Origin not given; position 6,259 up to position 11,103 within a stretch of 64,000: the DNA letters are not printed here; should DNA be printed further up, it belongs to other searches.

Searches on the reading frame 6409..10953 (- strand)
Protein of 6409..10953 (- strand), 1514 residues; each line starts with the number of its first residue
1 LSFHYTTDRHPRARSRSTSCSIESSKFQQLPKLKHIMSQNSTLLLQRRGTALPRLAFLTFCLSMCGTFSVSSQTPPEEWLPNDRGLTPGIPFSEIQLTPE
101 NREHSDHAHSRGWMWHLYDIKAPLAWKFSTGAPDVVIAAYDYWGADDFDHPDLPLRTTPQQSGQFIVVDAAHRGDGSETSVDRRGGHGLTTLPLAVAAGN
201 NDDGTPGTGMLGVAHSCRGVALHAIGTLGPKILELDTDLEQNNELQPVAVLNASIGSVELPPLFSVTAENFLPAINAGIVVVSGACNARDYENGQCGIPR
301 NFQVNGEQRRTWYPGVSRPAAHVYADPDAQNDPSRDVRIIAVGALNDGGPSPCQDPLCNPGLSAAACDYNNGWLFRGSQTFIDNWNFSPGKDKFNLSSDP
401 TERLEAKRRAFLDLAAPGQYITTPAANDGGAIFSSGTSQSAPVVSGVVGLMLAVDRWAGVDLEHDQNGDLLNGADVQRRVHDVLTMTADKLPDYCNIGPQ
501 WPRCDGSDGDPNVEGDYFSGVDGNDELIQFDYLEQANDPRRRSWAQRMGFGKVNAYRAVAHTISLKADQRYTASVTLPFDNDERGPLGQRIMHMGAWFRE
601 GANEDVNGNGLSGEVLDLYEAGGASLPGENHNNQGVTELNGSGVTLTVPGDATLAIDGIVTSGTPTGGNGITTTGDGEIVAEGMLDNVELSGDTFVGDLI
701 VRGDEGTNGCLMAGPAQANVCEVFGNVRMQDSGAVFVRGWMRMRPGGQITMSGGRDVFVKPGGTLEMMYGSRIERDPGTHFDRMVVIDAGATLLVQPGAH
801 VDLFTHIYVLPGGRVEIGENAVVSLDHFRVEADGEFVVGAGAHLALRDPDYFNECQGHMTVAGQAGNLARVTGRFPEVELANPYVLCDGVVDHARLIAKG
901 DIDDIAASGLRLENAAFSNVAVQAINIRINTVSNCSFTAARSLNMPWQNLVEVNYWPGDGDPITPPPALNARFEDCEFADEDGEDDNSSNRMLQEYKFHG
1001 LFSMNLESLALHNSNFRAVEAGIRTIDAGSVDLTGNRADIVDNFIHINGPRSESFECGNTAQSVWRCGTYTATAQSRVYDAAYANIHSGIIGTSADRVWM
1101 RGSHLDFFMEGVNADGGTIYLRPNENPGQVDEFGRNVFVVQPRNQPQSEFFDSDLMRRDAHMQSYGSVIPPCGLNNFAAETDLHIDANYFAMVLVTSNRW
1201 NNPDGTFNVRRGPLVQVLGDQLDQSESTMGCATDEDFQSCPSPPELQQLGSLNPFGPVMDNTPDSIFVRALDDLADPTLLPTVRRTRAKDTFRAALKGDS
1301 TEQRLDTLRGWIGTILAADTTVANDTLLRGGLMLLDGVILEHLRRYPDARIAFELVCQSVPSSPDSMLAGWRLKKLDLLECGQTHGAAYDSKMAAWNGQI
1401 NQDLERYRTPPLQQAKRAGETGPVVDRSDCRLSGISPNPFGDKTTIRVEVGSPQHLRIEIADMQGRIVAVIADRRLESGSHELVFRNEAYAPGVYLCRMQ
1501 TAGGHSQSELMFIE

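Call 44: search_protein_families(library=pfam, proteins=[window:6409-10953:-], max_evalue=0.00001)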
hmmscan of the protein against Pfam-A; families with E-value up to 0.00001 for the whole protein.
window:6409-10953:- (1514 aa): 1 family
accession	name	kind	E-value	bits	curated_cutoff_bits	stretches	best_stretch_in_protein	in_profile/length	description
PF00082.27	Peptidase_S8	-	5.3e-14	52.6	21.8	1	173-490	42-275/288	Subtilase family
